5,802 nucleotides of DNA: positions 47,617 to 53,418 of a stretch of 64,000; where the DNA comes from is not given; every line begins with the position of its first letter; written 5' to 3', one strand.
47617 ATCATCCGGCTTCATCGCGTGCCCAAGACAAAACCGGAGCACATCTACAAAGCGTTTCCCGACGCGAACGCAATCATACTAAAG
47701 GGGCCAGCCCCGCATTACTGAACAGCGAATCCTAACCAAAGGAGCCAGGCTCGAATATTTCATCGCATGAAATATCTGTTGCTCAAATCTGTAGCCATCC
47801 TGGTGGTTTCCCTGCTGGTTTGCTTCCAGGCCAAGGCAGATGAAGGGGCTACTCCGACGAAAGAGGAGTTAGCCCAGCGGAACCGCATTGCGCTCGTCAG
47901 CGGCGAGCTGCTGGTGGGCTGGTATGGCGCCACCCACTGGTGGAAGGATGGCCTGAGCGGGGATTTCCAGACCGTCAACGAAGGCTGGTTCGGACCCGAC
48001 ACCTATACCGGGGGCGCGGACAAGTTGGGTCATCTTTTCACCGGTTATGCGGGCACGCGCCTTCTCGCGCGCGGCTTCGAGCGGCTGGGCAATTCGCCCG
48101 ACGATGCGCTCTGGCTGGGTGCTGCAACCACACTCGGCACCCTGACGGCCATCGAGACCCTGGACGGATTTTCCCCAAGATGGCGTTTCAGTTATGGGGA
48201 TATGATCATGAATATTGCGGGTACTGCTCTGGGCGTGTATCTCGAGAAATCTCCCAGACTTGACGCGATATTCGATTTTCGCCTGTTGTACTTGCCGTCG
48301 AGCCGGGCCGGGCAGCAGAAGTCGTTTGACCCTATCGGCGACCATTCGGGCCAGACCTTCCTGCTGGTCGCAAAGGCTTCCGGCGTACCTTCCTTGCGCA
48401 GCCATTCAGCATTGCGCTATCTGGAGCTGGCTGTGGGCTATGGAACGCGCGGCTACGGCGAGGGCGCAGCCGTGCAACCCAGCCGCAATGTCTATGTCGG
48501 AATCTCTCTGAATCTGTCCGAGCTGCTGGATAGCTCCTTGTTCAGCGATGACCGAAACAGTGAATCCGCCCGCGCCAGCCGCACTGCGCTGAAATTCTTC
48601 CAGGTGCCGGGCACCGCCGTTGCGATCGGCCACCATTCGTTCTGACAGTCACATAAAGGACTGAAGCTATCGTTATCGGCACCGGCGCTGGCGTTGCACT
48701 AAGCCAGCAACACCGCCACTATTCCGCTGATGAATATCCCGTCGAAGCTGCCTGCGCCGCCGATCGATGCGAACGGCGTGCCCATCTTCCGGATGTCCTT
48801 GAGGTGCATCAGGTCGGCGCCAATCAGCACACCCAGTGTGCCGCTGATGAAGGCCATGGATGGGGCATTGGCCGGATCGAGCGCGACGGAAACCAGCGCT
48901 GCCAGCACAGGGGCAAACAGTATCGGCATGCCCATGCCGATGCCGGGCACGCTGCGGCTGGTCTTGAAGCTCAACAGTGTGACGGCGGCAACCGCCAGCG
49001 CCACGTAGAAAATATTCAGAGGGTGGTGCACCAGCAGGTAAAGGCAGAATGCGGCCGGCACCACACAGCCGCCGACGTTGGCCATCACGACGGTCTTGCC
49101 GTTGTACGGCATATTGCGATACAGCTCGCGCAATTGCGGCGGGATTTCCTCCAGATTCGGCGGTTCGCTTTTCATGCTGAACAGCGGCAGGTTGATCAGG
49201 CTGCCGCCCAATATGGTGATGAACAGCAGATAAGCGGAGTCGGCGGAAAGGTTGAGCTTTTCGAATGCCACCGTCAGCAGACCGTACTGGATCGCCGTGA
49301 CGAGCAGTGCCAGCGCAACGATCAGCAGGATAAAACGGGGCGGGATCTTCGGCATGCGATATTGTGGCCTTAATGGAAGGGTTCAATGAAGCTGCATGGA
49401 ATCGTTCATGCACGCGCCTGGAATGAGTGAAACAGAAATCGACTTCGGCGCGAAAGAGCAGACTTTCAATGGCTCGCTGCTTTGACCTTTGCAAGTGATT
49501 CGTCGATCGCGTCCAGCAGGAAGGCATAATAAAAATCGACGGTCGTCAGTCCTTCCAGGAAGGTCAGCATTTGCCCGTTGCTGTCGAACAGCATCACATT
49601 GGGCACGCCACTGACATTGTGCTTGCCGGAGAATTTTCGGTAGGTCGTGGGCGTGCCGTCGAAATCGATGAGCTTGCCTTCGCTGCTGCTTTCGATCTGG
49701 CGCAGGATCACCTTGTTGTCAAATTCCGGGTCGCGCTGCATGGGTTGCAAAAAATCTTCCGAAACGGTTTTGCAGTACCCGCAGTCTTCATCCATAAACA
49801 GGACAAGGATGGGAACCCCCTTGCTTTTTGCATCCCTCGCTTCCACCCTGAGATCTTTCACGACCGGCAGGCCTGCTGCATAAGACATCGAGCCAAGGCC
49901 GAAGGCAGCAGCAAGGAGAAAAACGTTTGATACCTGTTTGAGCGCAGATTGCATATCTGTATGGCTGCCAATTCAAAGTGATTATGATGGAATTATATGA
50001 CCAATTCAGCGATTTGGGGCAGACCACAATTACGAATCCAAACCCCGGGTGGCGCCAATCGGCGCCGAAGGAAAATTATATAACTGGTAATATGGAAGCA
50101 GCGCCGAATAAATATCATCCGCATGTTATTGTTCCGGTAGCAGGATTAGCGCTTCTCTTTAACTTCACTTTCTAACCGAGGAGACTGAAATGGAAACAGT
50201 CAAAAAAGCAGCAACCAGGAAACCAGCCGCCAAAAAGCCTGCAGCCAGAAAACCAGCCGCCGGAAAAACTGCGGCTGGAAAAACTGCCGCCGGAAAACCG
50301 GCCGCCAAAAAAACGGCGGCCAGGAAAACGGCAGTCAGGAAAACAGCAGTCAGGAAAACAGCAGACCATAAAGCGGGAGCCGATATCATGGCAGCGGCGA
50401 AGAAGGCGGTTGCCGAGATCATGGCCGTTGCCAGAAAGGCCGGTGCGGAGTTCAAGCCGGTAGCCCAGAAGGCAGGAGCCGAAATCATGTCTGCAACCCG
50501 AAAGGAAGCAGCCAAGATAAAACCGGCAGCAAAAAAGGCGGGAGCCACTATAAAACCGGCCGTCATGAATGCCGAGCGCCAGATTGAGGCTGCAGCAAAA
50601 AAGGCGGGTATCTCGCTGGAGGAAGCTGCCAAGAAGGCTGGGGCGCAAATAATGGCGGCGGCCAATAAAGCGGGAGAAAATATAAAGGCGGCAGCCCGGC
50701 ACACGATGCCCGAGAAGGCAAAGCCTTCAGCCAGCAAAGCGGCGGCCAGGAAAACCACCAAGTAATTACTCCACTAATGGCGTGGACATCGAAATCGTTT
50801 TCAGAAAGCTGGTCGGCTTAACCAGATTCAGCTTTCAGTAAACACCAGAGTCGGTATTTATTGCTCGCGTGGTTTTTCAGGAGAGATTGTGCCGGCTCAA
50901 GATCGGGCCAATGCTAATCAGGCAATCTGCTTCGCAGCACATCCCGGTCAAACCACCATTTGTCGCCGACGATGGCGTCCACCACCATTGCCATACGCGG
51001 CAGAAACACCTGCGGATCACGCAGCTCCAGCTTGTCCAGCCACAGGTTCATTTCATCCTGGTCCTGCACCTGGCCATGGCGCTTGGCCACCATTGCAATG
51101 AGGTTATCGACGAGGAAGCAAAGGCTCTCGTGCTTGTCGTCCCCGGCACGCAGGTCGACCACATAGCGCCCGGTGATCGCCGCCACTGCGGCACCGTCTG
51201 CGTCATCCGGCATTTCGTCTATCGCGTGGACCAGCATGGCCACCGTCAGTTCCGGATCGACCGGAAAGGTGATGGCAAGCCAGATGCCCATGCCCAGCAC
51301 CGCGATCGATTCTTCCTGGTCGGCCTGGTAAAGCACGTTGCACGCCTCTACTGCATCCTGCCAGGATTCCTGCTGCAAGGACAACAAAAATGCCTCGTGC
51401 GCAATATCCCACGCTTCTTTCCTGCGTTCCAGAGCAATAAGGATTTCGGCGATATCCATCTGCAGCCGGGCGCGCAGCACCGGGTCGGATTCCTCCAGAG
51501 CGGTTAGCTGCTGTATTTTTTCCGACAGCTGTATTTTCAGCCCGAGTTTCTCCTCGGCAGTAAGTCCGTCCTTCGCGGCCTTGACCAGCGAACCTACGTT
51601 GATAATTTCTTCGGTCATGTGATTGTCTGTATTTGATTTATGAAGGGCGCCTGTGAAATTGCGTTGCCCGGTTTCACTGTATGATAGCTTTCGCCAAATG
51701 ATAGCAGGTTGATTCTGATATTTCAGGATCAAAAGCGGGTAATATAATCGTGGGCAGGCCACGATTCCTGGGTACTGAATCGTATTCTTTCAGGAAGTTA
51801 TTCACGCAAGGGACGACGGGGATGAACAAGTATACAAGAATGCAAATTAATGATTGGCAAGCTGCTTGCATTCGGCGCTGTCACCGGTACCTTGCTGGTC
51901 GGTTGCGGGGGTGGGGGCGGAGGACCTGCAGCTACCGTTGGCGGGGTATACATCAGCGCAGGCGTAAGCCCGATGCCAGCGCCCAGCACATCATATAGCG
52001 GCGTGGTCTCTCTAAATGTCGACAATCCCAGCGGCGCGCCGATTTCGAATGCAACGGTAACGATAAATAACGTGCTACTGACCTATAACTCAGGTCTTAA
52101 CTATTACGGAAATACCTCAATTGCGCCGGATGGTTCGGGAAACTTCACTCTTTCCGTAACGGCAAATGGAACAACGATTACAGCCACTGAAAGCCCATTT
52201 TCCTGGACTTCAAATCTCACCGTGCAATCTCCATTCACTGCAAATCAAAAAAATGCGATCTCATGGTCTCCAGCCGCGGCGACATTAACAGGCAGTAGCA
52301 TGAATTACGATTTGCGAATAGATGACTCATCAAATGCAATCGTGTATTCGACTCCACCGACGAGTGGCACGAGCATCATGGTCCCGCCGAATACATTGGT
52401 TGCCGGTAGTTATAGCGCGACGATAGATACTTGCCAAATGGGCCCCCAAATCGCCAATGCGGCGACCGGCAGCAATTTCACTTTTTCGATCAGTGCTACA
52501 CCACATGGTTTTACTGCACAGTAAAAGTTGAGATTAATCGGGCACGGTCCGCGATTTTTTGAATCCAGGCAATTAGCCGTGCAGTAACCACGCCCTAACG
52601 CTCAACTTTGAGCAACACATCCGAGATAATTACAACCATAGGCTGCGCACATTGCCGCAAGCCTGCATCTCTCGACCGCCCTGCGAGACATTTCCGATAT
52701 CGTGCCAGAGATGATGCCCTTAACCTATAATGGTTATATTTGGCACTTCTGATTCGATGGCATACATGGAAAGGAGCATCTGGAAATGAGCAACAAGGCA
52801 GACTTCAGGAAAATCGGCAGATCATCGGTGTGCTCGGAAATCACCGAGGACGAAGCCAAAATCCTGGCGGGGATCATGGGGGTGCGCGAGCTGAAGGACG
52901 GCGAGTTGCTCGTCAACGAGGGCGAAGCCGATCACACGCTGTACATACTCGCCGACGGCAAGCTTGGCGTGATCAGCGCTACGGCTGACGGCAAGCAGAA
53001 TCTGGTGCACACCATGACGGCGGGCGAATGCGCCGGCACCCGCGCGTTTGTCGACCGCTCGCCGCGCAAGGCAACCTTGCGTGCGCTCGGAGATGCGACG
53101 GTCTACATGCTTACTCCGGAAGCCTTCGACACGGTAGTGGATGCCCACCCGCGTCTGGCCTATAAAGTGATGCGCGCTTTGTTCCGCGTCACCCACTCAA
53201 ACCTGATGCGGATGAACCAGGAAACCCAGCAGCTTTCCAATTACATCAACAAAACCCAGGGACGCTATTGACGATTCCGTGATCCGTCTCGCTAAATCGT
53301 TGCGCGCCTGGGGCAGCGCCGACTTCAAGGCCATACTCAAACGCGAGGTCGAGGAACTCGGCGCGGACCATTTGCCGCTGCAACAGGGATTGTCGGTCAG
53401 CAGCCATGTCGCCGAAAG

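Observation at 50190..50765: Two-repeat protein: ten H1-like pentapeptides fused to ten amphipathic 11-mers (reverse PhaF-like tether?)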

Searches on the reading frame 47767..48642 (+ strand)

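Call 41: search_protein_families(library=pfam, proteins=[window:47767-48642:+], max_evalue=0.01)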
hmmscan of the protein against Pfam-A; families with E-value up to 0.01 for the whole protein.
window:47767-48642:+ (292 aa): 1 family
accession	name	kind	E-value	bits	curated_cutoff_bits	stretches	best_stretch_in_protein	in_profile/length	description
PF10043.14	DUF2279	-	3e-21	76.3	28.6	1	72-159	2-89/91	Predicted periplasmic lipoprotein (DUF2279)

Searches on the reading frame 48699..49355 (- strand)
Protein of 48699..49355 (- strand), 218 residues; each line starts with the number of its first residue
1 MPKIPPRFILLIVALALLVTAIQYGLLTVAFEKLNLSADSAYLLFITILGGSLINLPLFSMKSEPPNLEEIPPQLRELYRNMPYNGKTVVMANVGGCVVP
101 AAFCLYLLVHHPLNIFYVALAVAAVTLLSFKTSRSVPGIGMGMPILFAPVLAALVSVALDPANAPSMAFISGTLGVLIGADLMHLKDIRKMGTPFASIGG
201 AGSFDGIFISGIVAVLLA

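Call 41: search_protein_families(library=pfam, proteins=[window:48699-49355:-], max_evalue=0.01)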
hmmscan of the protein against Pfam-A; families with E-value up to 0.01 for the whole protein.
window:48699-49355:- (218 aa): 1 family
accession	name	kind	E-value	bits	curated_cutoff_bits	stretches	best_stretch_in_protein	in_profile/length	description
PF07758.16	DUF1614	-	7.2e-50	169.7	23.9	1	51-217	3-171/171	Protein of unknown function (DUF1614)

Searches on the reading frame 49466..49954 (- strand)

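Call 41: search_protein_families(library=pfam, proteins=[window:49466-49954:-], max_evalue=0.01)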
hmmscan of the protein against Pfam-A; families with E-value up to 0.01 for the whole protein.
window:49466-49954:- (162 aa): 4 families
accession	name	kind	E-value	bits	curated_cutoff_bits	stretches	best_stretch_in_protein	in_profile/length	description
PF13899.12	Thioredoxin_7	-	2.9e-10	40.6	27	1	34-124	5-82/83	Thioredoxin-like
PF13098.12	Thioredoxin_2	-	9e-10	39.3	27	1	42-138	1-96/104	Thioredoxin-like domain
PF20029.6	DUF6436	-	0.0016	18.6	27.3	1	43-130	17-88/133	Domain of unknown function (DUF6436)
PF00085.26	Thioredoxin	-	0.0047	17.4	23.5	0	47-126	19-82/103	Thioredoxin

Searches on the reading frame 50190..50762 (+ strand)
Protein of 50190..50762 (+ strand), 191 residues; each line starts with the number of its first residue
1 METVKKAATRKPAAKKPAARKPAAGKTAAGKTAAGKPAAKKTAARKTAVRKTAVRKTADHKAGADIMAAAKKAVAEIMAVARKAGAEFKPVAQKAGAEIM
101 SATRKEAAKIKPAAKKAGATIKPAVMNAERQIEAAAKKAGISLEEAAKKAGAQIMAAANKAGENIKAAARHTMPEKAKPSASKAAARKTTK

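Call 5: search_protein_families(library=pfam, proteins=[window:50190-50762:+], max_evalue=10)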
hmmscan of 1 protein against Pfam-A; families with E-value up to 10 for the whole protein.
window:50190-50762:+ (191 aa): 4 families
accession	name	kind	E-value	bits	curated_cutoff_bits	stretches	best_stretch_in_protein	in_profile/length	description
PF07382.16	HC2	-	8.6e-10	39.5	40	1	4-185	5-177/194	Histone H1-like nucleoprotein HC2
PF02095.21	Extensin_1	-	0.0014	18.9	105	1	8-64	20-76/171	Extensin-like protein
PF13725.12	tRNA_bind_2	-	1.1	9.3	27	1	70-149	132-210/233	Possible tRNA binding domain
PF03802.19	CitX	-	1.8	8.8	25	1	114-169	38-96/165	Apo-citrate lyase phosphoribosyl-dephospho-CoA transferase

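Call 6: search_protein_families(library=ncbifam, proteins=[window:50190-50762:+], max_evalue=10)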
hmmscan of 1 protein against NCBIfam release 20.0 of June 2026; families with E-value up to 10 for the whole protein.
window:50190-50762:+ (191 aa): 3 families
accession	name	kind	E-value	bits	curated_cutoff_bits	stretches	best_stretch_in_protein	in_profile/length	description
NF038052.1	histone_lik_HC2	exception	3.1e-09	37.3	135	1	5-157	6-166/201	histone H1-like DNA-binding protein Hc2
NF038053.1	hist_H1_lk_Burk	equivalog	1.3e-05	25.6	80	1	5-190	5-180/195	histone H1-like DNA-binding protein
TIGR04346.1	DotA_TraY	subfamily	0.12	11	100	1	46-152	222-318/656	DotA/TraY family protein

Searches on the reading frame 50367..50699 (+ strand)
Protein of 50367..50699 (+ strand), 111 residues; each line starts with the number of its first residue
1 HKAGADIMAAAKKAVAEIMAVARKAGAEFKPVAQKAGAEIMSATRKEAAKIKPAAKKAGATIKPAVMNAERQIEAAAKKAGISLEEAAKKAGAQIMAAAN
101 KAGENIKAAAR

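Call 55: search_protein_families(library=pfam, proteins=[window:50367-50699:+], max_evalue=1)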
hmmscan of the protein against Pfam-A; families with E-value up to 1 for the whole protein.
seq(111 aa): 4 families
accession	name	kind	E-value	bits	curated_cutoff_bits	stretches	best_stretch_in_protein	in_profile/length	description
PF13725.12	tRNA_bind_2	-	0.27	11.3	27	1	12-90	133-210/233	Possible tRNA binding domain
PF03802.19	CitX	-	0.51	10.5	25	0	55-109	38-95/165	Apo-citrate lyase phosphoribosyl-dephospho-CoA transferase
PF08546.17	ApbA_C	-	0.63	10.8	22.7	0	7-46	36-76/125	Ketopantoate reductase PanE/ApbA C terminal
PF07464.16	ApoLp-III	-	0.95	10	36.3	0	8-54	100-146/146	Apolipophorin-III precursor (apoLp-III)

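Call 71: search_dna_similar(query=window:50367-50699:+, collection=plasmids, mode=protein, max_evalue=0.001, max_rows=10)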
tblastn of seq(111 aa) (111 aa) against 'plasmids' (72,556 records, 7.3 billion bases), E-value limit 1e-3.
No match.

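Call 72: search_dna_similar(query=window:50367-50699:+, collection=phages, mode=protein, max_evalue=0.001, max_rows=10)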
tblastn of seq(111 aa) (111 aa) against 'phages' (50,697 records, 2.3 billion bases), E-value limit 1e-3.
No match.

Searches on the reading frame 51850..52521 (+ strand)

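Call 41: search_protein_families(library=pfam, proteins=[window:51850-52521:+], max_evalue=0.01)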
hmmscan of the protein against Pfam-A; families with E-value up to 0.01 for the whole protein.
window:51850-52521:+ (224 aa): 1 family
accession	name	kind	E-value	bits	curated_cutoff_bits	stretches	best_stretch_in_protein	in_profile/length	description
PF13620.12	CarboxypepD_reg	-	0.00092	20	32.3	1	55-126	4-70/82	Carboxypeptidase regulatory-like domain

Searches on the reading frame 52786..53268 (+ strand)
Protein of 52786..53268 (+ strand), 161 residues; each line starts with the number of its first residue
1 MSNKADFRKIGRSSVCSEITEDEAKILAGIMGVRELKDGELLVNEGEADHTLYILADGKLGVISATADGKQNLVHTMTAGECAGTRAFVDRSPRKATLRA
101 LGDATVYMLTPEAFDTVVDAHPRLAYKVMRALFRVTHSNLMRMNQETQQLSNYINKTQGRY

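Call 41: search_protein_families(library=pfam, proteins=[window:52786-53268:+], max_evalue=0.01)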
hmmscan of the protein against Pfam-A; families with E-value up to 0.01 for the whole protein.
window:52786-53268:+ (161 aa): 1 family
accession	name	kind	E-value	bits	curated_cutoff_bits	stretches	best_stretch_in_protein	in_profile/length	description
PF00027.35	cNMP_binding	-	1.9e-18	66.7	27.5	1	34-120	2-88/89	Cyclic nucleotide-binding domain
